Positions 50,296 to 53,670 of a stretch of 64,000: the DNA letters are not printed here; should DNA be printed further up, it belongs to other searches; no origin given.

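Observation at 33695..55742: Multiple three-component extracytoplasmic glycosylation modules (GtrB/CsbB-like GT2 + GtrA-like + YfhO-type GT-C) in one locus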

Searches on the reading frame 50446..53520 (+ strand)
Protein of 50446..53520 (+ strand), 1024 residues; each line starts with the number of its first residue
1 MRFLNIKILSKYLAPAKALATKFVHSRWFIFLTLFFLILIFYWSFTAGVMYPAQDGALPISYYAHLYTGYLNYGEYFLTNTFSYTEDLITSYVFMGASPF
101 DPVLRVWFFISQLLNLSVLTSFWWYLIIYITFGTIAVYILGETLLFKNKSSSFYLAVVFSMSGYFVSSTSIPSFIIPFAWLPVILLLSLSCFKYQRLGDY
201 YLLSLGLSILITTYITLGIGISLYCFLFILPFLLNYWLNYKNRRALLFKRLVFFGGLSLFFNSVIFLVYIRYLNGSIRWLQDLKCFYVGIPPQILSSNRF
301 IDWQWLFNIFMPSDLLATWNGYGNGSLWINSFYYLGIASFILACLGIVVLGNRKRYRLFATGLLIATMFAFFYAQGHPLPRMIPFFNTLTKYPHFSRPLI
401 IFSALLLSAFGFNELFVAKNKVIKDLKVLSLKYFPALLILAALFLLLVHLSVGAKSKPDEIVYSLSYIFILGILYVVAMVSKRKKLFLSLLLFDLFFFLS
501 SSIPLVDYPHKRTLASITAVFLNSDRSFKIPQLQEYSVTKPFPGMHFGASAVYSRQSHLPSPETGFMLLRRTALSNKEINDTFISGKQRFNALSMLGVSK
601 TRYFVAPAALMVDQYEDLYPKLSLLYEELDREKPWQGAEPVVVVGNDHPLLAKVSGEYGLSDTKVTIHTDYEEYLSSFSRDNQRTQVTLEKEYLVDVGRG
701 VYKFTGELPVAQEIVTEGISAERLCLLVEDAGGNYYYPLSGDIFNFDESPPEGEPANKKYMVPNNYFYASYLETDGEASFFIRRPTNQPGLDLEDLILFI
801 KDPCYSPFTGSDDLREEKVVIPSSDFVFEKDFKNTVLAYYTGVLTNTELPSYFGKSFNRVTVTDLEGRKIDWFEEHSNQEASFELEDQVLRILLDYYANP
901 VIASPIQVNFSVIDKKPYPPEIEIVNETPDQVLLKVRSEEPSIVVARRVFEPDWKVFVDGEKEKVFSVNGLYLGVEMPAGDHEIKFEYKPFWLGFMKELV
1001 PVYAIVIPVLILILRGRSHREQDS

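Call 3: search_protein_families(library=pfam, proteins=[window:50446-53520:+], max_evalue=0.01)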
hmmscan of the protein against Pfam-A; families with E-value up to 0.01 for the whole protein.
window:50446-53520:+ (1024 aa): 1 family
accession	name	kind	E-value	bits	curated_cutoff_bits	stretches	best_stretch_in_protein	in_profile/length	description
PF09586.16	YfhO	-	3.5e-05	22.8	28.5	1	951-992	786-827/835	Bacterial membrane protein YfhO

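Call 12: search_protein_families(library=ncbifam, proteins=[window:50446-53520:+], max_evalue=0.1)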
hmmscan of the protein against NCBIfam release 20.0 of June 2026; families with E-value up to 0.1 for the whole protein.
window:50446-53520:+ (1024 aa): 0 families

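Call 13: find_encoding_contigs(protein=window:50446-53520:+, flank=10000, max_places=4)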
Protein window:50446-53520:+ (1024 aa): no gene with exactly this product is on record in the collection.

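Call 14: find_homologous_proteins(query=window:50446-53520:+, max_evalue=0.001)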
Query window:50446-53520:+ (1024 aa): 5 proteins with E <= 0.001 among 8000 candidates.
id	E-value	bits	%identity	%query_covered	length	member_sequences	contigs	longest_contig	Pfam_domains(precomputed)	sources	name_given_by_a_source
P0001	0.0e+0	2317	100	100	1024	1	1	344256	-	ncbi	-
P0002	4.8e-172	593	34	95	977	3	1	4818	PF09586.17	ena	-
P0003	8.6e-5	39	38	7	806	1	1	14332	PF09586.17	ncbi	-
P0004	7.0e-4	36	37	6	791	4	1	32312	-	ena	-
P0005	7.1e-4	36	34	7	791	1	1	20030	PF09586.17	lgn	-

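Call 15: find_encoding_contigs(protein=P0001, flank=2000, max_places=3)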
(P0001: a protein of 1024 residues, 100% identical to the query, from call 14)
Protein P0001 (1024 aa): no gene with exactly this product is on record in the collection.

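Call 25: search_protein_families(library=pfam, proteins=[P0002, P0003, P0004, P0005], max_evalue=0.1)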
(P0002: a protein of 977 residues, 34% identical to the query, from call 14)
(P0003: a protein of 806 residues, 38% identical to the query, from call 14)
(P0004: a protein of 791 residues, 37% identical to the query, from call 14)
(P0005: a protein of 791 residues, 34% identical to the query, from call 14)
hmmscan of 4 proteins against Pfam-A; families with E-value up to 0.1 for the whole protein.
P0002 (977 aa): 1 family
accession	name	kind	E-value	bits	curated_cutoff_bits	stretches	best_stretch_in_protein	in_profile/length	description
PF09586.16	YfhO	-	1.3e-08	34.1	28.5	1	889-956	766-834/835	Bacterial membrane protein YfhO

P0003 (806 aa): 1 family
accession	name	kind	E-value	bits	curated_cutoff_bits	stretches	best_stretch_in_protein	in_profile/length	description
PF09586.16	YfhO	-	2.7e-12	46.3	28.5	1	707-782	759-835/835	Bacterial membrane protein YfhO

P0004 (791 aa): 1 family
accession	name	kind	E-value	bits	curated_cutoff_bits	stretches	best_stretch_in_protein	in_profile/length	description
PF09586.16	YfhO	-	0.0014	17.5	28.5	1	684-761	758-835/835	Bacterial membrane protein YfhO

P0005 (791 aa): 2 families
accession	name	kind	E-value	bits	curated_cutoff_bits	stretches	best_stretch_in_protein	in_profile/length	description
PF09586.16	YfhO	-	9.4e-25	87.6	28.5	2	62-653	28-596/835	Bacterial membrane protein YfhO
PF24611.2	Spectrin_Anc-1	-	0.035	14.8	33.2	1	645-703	7-62/115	Nuclear anchorage protein 1, spectrin-like repeat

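Call 32: search_solved_structures(query=A2, max_evalue=1)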
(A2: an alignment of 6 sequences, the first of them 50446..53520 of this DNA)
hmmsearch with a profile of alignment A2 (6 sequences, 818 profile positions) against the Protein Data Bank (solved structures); distinct sequences matched with E-value up to 1: 0.

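Call 77: find_encoding_contigs(protein=P0002, flank=10000, max_places=3)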
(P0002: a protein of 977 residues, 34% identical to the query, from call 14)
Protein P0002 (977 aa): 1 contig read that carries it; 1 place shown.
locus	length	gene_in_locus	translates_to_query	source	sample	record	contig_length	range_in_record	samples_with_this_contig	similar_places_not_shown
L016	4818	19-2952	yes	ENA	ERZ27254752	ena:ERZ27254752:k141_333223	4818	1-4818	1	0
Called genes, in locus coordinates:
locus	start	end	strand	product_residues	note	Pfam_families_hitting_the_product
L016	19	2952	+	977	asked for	PF09586:YfhO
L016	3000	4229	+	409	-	PF08421:Methyltransf_13, PF13489:Methyltransf_23, PF08242:Methyltransf_12, PF08484:Methyltransf_14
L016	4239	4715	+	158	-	PF00908:dTDP_sugar_isom, PF14667:Polysacc_synt_C (weak)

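Call 78: find_encoding_contigs(protein=P0006, flank=10000, max_places=2)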
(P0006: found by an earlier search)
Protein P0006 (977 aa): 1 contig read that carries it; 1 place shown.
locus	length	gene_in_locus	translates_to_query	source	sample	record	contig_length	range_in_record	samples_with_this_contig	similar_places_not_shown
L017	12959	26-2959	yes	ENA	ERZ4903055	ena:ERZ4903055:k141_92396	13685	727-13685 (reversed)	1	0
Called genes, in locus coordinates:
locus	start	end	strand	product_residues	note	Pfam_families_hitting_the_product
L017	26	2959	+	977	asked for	PF09586:YfhO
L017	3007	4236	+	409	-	PF08421:Methyltransf_13, PF13489:Methyltransf_23, PF08242:Methyltransf_12, PF08484:Methyltransf_14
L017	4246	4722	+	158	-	PF00908:dTDP_sugar_isom, PF14667:Polysacc_synt_C (weak)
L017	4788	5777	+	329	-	PF01370:Epimerase, PF02719:Polysacc_synt_2, PF04321:RmlD_sub_bind, PF05368:NmrA, PF01073:3Beta_HSD, PF07993:NAD_binding_4 (faint), PF16363:GDP_Man_Dehyd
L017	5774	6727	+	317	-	PF01073:3Beta_HSD, PF01370:Epimerase, PF02719:Polysacc_synt_2, PF04321:RmlD_sub_bind, PF07993:NAD_binding_4 (faint), PF16363:GDP_Man_Dehyd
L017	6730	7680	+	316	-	PF01073:3Beta_HSD, PF01370:Epimerase, PF02719:Polysacc_synt_2, PF04321:RmlD_sub_bind, PF16363:GDP_Man_Dehyd, PF07993:NAD_binding_4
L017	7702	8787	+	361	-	PF01041:DegT_DnrJ_EryC1, PF01212:Beta_elim_lyase (weak)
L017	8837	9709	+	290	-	PF06977:SdiA-regulated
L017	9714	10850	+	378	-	PF20706:GT4-conflict, PF00534:Glycos_transf_1, PF13692:Glyco_trans_1_4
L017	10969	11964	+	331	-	PF00535:Glycos_transf_2, PF13641:Glyco_tranf_2_3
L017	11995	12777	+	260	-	PF00483:NTP_transferase, PF12804:NTP_transf_3 (weak)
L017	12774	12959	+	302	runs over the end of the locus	PF01370:Epimerase, PF02719:Polysacc_synt_2, PF04321:RmlD_sub_bind (weak), PF16363:GDP_Man_Dehyd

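Call 89: find_related_loci(query=A3, collection=metagenome_contigs, flank=6000)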
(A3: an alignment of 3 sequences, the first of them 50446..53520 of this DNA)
Query A3 (1024 aa) in metagenome_contigs; peptide patterns used: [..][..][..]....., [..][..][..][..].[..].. (x = any residue, [..] = any of these).
600 stretches matched a pattern (row limit reached: there are more); 1 encode a relative of the query (tblastn E <= 1e-3); 1 distinct loci.
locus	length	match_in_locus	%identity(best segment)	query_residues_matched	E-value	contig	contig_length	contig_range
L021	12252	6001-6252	26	929-1014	2e-6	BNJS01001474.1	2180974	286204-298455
